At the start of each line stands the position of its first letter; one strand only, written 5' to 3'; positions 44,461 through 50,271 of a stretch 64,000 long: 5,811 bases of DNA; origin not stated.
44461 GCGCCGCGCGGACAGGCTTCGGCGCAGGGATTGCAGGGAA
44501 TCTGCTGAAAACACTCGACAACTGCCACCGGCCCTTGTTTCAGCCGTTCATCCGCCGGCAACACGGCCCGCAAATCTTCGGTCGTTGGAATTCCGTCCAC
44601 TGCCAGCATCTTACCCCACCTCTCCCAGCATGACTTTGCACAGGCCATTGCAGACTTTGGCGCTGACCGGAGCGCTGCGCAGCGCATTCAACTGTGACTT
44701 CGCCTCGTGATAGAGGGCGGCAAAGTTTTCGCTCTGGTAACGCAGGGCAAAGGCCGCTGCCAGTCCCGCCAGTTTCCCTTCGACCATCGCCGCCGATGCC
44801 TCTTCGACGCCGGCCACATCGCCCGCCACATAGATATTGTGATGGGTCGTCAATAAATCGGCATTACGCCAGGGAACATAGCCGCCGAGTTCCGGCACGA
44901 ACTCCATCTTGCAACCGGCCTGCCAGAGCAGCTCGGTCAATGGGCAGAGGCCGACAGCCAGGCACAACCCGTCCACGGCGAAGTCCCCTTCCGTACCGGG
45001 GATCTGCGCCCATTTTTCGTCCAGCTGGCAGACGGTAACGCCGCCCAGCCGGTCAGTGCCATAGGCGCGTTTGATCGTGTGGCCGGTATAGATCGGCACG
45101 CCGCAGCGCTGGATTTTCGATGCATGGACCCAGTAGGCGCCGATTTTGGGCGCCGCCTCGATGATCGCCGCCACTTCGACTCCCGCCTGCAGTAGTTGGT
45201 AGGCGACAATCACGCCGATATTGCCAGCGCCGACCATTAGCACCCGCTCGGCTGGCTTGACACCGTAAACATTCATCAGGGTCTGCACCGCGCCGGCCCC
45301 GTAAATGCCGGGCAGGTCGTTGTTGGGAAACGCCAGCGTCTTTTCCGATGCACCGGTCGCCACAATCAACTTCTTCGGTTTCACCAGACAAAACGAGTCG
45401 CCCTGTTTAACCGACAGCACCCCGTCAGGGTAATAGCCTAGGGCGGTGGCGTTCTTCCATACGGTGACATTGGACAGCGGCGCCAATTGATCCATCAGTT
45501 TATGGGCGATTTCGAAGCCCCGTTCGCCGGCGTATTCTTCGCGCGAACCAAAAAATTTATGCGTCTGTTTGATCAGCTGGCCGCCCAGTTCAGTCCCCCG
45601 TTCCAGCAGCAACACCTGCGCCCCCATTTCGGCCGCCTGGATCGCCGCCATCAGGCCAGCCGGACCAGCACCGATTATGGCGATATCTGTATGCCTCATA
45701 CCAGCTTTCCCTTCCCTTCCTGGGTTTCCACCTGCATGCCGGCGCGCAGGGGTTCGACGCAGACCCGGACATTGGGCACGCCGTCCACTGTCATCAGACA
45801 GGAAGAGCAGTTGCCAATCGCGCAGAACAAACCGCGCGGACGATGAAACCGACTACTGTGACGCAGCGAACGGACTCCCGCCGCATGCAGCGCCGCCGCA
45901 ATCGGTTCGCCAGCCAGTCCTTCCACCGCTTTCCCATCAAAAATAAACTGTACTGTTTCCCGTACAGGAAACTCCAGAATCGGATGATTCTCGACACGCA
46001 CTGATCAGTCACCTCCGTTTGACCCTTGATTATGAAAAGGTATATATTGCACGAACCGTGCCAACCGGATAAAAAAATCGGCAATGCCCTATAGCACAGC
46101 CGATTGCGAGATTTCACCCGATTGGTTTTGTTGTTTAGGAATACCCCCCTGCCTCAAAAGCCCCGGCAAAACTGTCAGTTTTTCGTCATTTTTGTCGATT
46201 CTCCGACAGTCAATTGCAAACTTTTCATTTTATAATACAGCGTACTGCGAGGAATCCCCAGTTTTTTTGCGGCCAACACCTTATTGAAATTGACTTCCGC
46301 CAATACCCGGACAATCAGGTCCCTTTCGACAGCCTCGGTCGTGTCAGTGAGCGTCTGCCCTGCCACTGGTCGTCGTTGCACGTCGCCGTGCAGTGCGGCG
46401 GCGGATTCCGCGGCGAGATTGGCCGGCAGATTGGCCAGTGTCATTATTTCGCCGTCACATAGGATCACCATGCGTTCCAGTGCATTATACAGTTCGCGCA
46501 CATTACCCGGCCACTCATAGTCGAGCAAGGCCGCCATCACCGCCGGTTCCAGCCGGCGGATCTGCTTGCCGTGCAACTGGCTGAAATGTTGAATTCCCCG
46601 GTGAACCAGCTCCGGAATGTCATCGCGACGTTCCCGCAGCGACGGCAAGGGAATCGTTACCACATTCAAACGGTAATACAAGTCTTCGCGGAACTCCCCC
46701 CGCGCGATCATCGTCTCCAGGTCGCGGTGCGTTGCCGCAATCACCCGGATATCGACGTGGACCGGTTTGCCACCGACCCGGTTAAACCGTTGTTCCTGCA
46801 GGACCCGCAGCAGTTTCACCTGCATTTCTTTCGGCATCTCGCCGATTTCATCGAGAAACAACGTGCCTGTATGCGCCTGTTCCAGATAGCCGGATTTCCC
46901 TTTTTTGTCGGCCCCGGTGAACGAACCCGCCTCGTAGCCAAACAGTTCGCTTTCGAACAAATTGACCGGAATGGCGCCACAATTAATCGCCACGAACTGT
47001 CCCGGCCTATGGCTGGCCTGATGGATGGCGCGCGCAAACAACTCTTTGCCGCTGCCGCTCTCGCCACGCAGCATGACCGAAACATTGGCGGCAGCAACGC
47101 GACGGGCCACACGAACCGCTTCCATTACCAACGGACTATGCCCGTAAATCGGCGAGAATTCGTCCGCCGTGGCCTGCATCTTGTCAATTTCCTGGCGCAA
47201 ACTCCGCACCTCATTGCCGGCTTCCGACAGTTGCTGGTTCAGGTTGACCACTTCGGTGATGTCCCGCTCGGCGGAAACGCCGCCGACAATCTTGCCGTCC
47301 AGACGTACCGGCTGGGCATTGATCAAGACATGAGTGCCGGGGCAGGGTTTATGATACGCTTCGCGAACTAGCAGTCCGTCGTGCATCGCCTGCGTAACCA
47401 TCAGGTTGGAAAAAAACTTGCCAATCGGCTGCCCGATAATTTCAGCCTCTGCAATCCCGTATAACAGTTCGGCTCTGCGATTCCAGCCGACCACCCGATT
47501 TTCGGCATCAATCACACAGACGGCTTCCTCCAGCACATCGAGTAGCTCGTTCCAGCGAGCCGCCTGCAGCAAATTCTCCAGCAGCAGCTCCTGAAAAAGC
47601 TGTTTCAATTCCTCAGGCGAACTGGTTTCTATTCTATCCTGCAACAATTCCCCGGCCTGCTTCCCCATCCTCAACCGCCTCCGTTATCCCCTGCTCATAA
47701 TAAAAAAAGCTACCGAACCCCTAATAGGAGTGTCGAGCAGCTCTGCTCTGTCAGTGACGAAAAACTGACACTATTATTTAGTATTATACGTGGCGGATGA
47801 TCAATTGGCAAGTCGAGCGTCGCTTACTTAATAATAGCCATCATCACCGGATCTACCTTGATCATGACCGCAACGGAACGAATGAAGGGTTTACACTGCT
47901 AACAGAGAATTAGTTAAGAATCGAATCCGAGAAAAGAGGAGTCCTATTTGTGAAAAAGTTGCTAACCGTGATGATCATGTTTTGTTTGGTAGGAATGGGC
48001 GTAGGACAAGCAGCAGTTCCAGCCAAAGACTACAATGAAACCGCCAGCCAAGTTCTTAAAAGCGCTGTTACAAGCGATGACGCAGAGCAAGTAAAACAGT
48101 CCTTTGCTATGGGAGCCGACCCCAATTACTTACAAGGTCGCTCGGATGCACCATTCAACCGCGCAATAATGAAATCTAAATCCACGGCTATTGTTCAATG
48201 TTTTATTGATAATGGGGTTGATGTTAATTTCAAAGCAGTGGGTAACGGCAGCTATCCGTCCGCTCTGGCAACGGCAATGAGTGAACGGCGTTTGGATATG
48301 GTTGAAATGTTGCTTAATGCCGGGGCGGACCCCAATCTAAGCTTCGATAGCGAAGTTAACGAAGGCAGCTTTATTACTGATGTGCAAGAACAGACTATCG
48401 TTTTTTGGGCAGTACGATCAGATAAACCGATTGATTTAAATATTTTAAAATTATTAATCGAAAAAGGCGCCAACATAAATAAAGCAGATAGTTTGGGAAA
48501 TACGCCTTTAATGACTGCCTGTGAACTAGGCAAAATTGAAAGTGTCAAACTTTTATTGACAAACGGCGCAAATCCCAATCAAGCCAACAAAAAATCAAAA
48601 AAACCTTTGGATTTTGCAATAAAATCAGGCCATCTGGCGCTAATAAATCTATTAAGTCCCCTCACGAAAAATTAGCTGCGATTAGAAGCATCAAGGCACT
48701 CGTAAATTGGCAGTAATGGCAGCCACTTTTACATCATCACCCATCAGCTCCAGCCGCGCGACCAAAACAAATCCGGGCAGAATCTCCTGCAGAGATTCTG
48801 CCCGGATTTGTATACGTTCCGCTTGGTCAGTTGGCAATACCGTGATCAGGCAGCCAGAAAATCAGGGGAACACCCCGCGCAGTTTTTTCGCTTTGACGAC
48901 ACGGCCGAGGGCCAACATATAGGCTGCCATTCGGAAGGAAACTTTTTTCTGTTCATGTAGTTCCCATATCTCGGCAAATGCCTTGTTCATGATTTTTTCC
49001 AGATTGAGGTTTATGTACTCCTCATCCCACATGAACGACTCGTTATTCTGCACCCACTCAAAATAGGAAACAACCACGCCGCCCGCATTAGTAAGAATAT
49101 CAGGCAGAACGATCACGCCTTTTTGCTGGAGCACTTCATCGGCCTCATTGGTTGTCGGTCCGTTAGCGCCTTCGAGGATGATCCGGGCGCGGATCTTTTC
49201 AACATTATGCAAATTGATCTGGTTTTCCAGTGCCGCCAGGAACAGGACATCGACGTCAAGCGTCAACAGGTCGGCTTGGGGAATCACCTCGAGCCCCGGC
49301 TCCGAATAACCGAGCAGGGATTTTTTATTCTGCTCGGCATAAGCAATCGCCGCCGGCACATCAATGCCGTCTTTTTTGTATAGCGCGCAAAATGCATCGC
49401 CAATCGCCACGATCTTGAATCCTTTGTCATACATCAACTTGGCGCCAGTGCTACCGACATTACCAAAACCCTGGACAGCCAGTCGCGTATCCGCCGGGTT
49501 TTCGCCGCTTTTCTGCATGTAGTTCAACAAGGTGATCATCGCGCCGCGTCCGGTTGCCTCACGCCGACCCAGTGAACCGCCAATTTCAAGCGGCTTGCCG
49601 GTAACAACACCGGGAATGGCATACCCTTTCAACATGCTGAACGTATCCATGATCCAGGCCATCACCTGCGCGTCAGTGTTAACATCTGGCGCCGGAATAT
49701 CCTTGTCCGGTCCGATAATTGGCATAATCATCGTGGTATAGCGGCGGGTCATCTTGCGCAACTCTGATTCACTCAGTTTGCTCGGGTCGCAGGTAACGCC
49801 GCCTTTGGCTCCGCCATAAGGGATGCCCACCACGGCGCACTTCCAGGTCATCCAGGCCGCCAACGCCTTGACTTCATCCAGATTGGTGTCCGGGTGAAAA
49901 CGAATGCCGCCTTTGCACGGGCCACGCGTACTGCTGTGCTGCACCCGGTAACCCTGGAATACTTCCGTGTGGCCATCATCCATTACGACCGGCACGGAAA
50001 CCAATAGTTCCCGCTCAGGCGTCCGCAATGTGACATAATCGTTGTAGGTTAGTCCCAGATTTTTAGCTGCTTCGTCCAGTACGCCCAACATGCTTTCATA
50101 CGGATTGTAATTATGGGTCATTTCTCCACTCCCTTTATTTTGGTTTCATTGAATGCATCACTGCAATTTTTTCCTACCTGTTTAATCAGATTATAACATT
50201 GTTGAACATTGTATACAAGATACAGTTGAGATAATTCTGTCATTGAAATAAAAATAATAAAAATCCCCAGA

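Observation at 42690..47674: Sigma-54-controlled operon for an archaeal PDH1-type multisubunit proline (or imino-acid) dehydrogenase coupled to RocA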

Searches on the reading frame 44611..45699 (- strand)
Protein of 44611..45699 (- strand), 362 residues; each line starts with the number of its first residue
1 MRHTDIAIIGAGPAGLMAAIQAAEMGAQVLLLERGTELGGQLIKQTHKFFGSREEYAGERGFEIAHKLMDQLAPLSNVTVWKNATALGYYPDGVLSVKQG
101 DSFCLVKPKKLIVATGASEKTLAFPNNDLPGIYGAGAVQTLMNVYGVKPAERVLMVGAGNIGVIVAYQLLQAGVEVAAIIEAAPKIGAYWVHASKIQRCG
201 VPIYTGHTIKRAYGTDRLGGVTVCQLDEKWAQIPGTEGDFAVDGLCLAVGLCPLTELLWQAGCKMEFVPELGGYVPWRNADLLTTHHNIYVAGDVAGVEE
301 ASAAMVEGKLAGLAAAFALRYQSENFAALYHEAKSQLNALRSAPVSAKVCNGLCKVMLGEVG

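Call 3: search_protein_families(library=pfam, proteins=[window:44611-45699:-])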
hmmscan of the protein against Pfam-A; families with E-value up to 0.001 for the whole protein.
window:44611-45699:- (362 aa): 13 families
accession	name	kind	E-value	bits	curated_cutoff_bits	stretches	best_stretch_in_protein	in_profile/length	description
PF07992.20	Pyr_redox_2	-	2.6e-33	116.1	26.1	1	5-308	2-291/291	Pyridine nucleotide-disulphide oxidoreductase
PF12831.13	FAD_oxidored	-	2.9e-12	47.1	27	1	5-52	1-48/416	FAD dependent oxidoreductase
PF13450.12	NAD_binding_8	-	2.6e-11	44.1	21.9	1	8-47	1-40/68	NAD(P)-binding Rossmann-like domain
PF13738.12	Pyr_redox_3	-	1.4e-10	41.4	30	1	8-40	2-34/305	Pyridine nucleotide-disulphide oxidoreductase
PF00070.33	Pyr_redox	-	2.7e-10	41.1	22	1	152-223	1-79/82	Pyridine nucleotide-disulphide oxidoreductase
PF01266.30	DAO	-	2.8e-10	40.7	27.9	1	5-50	1-46/353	FAD dependent oxidoreductase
PF03486.20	HI0933_like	-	9.4e-10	38.8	50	1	5-42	2-39/244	HI0933-like protein Rossmann domain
PF01134.28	GIDA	-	1.1e-09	38.4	22.1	1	5-36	1-29/391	Glucose inhibited division protein A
PF00890.30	FAD_binding_2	-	5.7e-08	32.8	20.4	1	5-42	1-38/414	FAD binding domain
PF01946.23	Thi4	-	5.6e-07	29.5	26.2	1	3-41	17-56/235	Thi4 family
PF01494.25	FAD_binding_3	-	6e-07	29.4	22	1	4-35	2-33/349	FAD binding domain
PF01262.27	AlaDh_PNT_C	-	3.1e-05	24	23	1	3-42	28-67/214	Alanine dehydrogenase/PNT, C-terminal domain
PF02558.23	ApbA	-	0.0003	20.9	22.2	0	154-188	2-35/150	Ketopantoate reductase PanE/ApbA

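Call 4: search_protein_families(library=ncbifam, proteins=[window:44611-45699:-])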
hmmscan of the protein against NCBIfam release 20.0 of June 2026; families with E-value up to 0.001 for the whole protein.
window:44611-45699:- (362 aa): 112 families (the best 25 are shown)
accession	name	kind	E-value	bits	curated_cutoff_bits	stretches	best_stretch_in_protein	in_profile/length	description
TIGR01372.1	soxA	subfamily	9.2e-50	169.4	1164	1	2-334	167-497/996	sarcosine oxidase subunit alpha family protein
TIGR01292.1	TRX_reduct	equivalog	2.3e-20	72.6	343.45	1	5-315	2-296/300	thioredoxin-disulfide reductase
TIGR01350.1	lipoamide_DH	equivalog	1.7e-18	66.6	408.8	2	92-311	116-325/461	dihydrolipoyl dehydrogenase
TIGR02053.1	MerA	equivalog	7.6e-14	51.5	454.45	2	94-312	118-325/465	mercury(II) reductase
NF009410.0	PRK12771.1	subfamily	1.8e-12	46.6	516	2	5-42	140-177/566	NAD(P)-binding protein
NF004991.0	PRK06370.1-3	subfamily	3e-12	45.8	620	2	4-42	36-73/509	FAD-containing oxidoreductase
NF045599.1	bili_reduct_long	exception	8.3e-12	44.1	750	2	4-42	382-420/641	bilirubin reductase, long form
NF005547.0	PRK07208.1-3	equivalog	1.7e-11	43.5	380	1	4-72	5-71/465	hypothetical protein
NF003585.0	PRK05249.1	equivalog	2.1e-11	43.1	465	1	2-43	5-46/464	Si-specific NAD(P)(+) transhydrogenase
TIGR03140.1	AhpF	equivalog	4e-11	42.2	502.9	1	3-315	212-508/515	alkyl hydroperoxide reductase subunit F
NF009409.0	PRK12770.1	subfamily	6.5e-11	41.9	343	1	112-310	124-341/360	putative glutamate synthase subunit beta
TIGR04018.1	Bthiol_YpdA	hypoth_equivalog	1.7e-10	40.3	339.9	1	5-36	1-32/316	YpdA family putative bacillithiol disulfide reductase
NF005560.0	PRK07233.1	equivalog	5.2e-10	38.7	252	1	5-42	2-39/435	hypothetical protein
TIGR03997.1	mycofact_OYE_2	equivalog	1.5e-09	36.8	793.15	1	4-157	380-509/645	mycofactocin system FadH/OYE family oxidoreductase 2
NF005548.0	PRK07208.1-4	equivalog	1.7e-09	36.8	389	1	3-65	3-63/488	hypothetical protein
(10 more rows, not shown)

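Call 6: search_solved_structures(query=window:44611-45699:-, max_evalue=0.00001)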
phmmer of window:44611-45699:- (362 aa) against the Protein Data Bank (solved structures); distinct sequences matched with E-value up to 0.00001: 52.
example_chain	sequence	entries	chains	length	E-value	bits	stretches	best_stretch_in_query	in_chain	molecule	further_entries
2gag_A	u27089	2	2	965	2.3e-25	92.6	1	3-321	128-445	heterotetrameric sarcosine oxidase alpha-subunit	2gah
1vrq_A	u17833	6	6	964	1.5e-23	86.6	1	3-322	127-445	Sarcosine oxidase alpha subunit | Subunit alpha of sarcosine oxidase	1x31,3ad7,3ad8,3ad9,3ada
1y56_A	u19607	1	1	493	3e-20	75.8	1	4-163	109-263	hypothetical protein PH1363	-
3cty_A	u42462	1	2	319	4.9e-13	52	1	2-315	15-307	Thioredoxin reductase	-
4gcm_A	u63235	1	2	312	4.7e-11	45.5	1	5-320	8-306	Thioredoxin reductase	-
5mh4_A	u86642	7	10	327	1.8e-10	43.6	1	4-190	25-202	Thioredoxin reductase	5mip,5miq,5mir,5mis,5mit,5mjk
5usx_A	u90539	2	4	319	2.2e-09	40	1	1-304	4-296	Thioredoxin reductase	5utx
5vt3_A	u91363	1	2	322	2.3e-09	40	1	1-304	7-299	Thioredoxin reductase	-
6uzi_A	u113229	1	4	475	3.4e-09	39.4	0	2-43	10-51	Dihydrolipoyl dehydrogenase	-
7jyp_A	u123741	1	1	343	4.6e-09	39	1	3-296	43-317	Thioredoxin reductase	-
6cmz_A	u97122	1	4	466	5.8e-09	38.6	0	134-312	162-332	Dihydrolipoyl dehydrogenase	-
31lc_A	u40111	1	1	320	6.2e-09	38.5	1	2-300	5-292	Thioredoxin reductase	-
1cl0_A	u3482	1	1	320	7.5e-09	38.3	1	2-295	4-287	THIOREDOXIN REDUCTASE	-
1tde_A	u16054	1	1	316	7.5e-09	38.3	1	2-295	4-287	THIOREDOXIN REDUCTASE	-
1trb_A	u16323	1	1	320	8.7e-09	38.1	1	2-296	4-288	THIOREDOXIN REDUCTASE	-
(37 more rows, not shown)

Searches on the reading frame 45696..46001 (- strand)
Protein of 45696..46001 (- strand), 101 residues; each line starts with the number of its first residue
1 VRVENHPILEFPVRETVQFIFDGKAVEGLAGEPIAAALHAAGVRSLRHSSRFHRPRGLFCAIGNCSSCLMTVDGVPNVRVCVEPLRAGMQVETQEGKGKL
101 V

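Call 3: search_protein_families(library=pfam, proteins=[window:45696-46001:-])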
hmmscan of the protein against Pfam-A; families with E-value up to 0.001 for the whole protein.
window:45696-46001:- (101 aa): 1 family
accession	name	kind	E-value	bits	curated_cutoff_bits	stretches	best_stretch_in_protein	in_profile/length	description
PF13510.11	Fer2_4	-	5.7e-30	103.6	22.8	1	15-95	2-81/82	2Fe-2S iron-sulfur cluster binding domain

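Call 4: search_protein_families(library=ncbifam, proteins=[window:45696-46001:-])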
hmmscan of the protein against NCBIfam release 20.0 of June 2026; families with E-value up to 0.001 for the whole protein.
window:45696-46001:- (101 aa): 1 family
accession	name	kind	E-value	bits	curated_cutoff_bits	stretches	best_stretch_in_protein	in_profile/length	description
TIGR01372.1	soxA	subfamily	1.1e-13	50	1164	1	15-95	16-100/996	sarcosine oxidase subunit alpha family protein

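Call 68: search_solved_structures(query=window:45696-46001:-, max_evalue=0.01)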
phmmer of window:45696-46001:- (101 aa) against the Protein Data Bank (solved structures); distinct sequences matched with E-value up to 0.01: 5.
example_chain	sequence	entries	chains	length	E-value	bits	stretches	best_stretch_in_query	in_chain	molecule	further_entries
7zm7_A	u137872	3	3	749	0.00087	22.7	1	17-94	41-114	NADH-ubiquinone oxidoreductase-like protein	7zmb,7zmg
7e5z_A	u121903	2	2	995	0.0018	21.7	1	10-92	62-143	Formate dehydrogenase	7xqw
7vw6_A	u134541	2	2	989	0.0018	21.7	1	10-92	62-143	Formate dehydrogenase | Tungsten-containing formate dehydrogenase alpha subunit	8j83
1vrq_A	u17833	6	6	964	0.0025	21.2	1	16-73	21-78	Sarcosine oxidase alpha subunit | Subunit alpha of sarcosine oxidase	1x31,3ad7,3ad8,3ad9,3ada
2gag_A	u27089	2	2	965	0.0027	21.1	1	15-73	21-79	heterotetrameric sarcosine oxidase alpha-subunit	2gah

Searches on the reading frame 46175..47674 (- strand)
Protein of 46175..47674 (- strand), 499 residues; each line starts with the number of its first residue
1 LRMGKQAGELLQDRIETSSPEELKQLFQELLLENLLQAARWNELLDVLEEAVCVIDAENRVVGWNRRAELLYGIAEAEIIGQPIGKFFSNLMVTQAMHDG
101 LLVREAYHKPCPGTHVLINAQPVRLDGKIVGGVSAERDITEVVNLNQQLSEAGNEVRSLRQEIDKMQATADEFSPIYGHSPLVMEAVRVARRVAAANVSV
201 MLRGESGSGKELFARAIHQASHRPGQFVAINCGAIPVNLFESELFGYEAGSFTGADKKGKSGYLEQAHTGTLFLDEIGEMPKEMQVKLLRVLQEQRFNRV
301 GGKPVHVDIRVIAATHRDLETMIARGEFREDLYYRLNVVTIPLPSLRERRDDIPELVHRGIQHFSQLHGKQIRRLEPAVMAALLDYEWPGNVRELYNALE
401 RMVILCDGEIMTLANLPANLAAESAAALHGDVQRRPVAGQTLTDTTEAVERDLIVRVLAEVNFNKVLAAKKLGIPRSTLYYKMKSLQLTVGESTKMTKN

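Call 3: search_protein_families(library=pfam, proteins=[window:46175-47674:-])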
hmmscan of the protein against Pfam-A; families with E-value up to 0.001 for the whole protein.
window:46175-47674:- (499 aa): 12 families
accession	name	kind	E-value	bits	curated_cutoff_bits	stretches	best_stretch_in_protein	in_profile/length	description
PF00158.32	Sigma54_activat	-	2.5e-68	229.5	20.2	1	177-341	2-167/168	Sigma-54 interaction domain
PF25601.1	AAA_lid_14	-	7.9e-26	90.1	27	1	347-426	1-80/87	AAA+ ATPase lid domain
PF14532.12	Sigma54_activ_2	-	4.7e-18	66.2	25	1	180-346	4-138/138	Sigma-54 interaction domain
PF02954.25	HTH_8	-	3.4e-13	49.5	22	1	447-484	3-40/42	Bacterial regulatory protein, Fis family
PF13426.13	PAS_9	-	1.9e-08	34.9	27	1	50-141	2-103/103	PAS domain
PF00989.32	PAS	-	2.7e-08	34.3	22.6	1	40-90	2-52/113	PAS fold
PF07728.20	AAA_5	-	1.9e-06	28.4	22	1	200-316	2-122/139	AAA domain (dynein-related subfamily)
PF01078.27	Mg_chelatase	-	4.2e-06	26.8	20.3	0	251-288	89-126/207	Magnesium chelatase, subunit ChlI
PF08448.16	PAS_4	-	7.3e-06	26.6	23.1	1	45-143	1-109/110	PAS fold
PF12860.13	PAS_7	-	2.2e-05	25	27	1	45-97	1-54/115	PAS fold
PF13188.13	PAS_8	-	8.5e-05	22.8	21.8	1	40-88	2-47/65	PAS domain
PF00004.35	AAA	-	0.00021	22.2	21.2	1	200-321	1-116/131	ATPase family associated with various cellular activities (AAA)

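Call 4: search_protein_families(library=ncbifam, proteins=[window:46175-47674:-])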
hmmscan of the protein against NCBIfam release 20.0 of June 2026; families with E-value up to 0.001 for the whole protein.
window:46175-47674:- (499 aa): 34 families (the best 25 are shown)
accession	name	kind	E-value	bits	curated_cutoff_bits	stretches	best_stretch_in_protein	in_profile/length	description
NF041552.1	TF_PrdR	equivalog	2.7e-164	547.7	795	1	39-485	134-575/577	sigma-54 dependent transcriptional regulator PrdR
NF008469.0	PRK11361.1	equivalog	2.4e-99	333.1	714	1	146-486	119-454/461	acetoacetate metabolism transcriptional regulator AtoC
TIGR01818.1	ntrC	equivalog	1.1e-95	321.2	558.6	1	138-486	102-463/463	nitrogen regulation protein NR(I)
TIGR02915.1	PEP_resp_reg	equivalog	8.8e-95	318.1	502.6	1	155-488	118-444/445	PEP-CTERM-box response regulator transcription factor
TIGR01817.1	nifA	equivalog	4.1e-94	316.2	528.85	1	145-431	166-453/534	nif-specific transcriptional activator NifA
NF038308.1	RNA_repair_RtcR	equivalog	4.5e-92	309.6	650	1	154-480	162-505/530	RNA repair transcriptional activator RtcR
TIGR02329.1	propionate_PrpR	equivalog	1.1e-87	294.9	499.2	1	158-484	196-525/526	propionate catabolism operon regulatory protein PrpR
NF050807.1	TransRegFlbDCaul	equivalog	7.8e-87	292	750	1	166-486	110-438/454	sigma-54-dependent transcriptional regulator FlbD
NF051870.1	NAssimRespRegNtrX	equivalog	3.9e-86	289.7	600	1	154-487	119-451/452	nitrogen assimilation response regulator NtrX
NF011953.0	PRK15424.1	equivalog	2.8e-84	283.6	703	1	161-485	206-533/538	propionate catabolism operon regulatory protein PrpR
NF003451.0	PRK05022.1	equivalog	1.8e-83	281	476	1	144-489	160-511/512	nitric oxide reductase transcriptional regulator NorR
NF007689.0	PRK10365.1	equivalog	4e-81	273.1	760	1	144-483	112-439/441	sigma-54-dependent response regulator transcription factor ZraR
NF011958.0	PRK15429.1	equivalog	6.3e-80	269.6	830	1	165-488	370-686/692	formate hydrogenlyase transcriptional activator FlhA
NF041906.1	V4R_TF_MobR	exception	1e-78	265.2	999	1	148-485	206-543/544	phenol degradation transcriptional regulator MobR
NF008176.1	PRK10923.1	equivalog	3.6e-77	259.9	620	1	161-487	125-467/469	nitrogen regulation protein NR(I)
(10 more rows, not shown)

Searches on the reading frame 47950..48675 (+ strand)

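Call 3: search_protein_families(library=pfam, proteins=[window:47950-48675:+])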
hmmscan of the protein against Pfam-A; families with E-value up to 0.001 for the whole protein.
window:47950-48675:+ (241 aa): 6 families
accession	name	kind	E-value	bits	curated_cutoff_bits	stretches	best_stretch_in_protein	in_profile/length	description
PF12796.13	Ank_2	-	2.6e-24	86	27.3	2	153-235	3-79/90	Ankyrin repeats (3 copies)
PF00023.36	Ank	-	1e-21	76.2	21.1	1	183-214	2-33/33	Ankyrin repeat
PF13606.12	Ank_3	-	3.7e-21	73.1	22.3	1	183-210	2-29/30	Ankyrin repeat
PF13637.12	Ank_4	-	7.5e-20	71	22.7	2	188-235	2-49/50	Ankyrin repeats (many copies)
PF13857.12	Ank_5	-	1.7e-13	51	27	1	169-223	1-56/56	Ankyrin repeats (many copies)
PF23745.1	ANK_LRRK2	-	8.6e-07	29.3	27.5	0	163-235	44-112/130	LRRK2 ANK repeat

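Call 4: search_protein_families(library=ncbifam, proteins=[window:47950-48675:+])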
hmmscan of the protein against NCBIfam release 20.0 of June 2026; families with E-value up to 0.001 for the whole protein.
window:47950-48675:+ (241 aa): 9 families
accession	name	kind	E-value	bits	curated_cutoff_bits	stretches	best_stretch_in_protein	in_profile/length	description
NF041931.2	MzaA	equivalog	3.8e-15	55.8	800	1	167-238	19-90/726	MZA anti-phage system associated sigma-70 family RNA polymerase sigma factor MzaA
NF043023.1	T4SS_AnkH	equivalog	1e-14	54.2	600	1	163-235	45-117/467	Dot/Icm T4SS effector AnkH/LegA3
NF043029.1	T4SS_AnkY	equivalog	1.7e-14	53.2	600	1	146-232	457-540/543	Dot/Icm T4SS effector AnkY/LegA9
NF043022.1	T4SS_AnkG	equivalog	1.2e-12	47.3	500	1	167-234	383-454/455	Dot/Icm T4SS effector AnkG/AnkZ/LegA7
NF043028.1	T4SS_AnkX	equivalog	1e-09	37.2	1400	1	36-233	523-702/938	Dot/Icm T4SS effector AnkN/AnkX/LegA8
NF043024.1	T4SS_AnkI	equivalog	2.7e-08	33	550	1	157-225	216-284/439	Dot/Icm T4SS effector AnkI/LegAS4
NF043021.1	T4SS_AnkF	equivalog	1.7e-05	23.3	1000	1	153-227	591-660/917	Dot/Icm T4SS effector AnkF/LegA14/Ceg31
TIGR00870.1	trp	subfamily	0.00014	20.1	498.75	0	104-185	133-213/747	transient-receptor-potential calcium channel protein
NF043019.1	T4SS_AnkC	equivalog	0.0002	20.4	450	1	106-230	131-247/459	Dot/Icm T4SS effector AnkC/LegA12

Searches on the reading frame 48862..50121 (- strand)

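Call 3: search_protein_families(library=pfam, proteins=[window:48862-50121:-])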
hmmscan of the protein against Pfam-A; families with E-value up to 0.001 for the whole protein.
window:48862-50121:- (419 aa): 2 families
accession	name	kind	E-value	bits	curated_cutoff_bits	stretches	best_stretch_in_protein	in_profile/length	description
PF00208.27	ELFV_dehydrog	-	1.5e-74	251.2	23.4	1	181-416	1-241/241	Glutamate/Leucine/Phenylalanine/Valine dehydrogenase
PF02812.23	ELFV_dehydrog_N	-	3.3e-59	198.7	25.3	1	35-162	1-128/129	Glu/Leu/Phe/Val dehydrogenase, dimerisation domain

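Call 4: search_protein_families(library=ncbifam, proteins=[window:48862-50121:-])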
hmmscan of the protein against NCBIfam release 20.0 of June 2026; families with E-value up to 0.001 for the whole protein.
window:48862-50121:- (419 aa): 6 families
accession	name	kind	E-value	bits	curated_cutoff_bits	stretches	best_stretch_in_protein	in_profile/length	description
NF040817.1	GdhA_Arch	equivalog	3.1e-142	474.6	750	1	5-418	4-417/419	glutamate dehydrogenase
NF041398.1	GluDhGdhB_Halo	equivalog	2.8e-139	464.5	620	1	14-419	10-410/410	glutamate dehydrogenase GdhB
NF006929.0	PRK09414.1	equivalog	3.8e-74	250.3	536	1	32-417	54-444/445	NADP-specific glutamate dehydrogenase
NF010633.0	PRK14030.1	subfamily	7.3e-54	183.5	743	1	33-387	51-412/445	glutamate dehydrogenase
NF010634.0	PRK14031.1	equivalog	3.2e-52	177.5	822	1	32-386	50-410/444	NADP-specific glutamate dehydrogenase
NF035922.1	Trp_DH_ScyB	equivalog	4.9e-22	78.4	600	1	61-414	30-345/346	tryptophan dehydrogenase ScyB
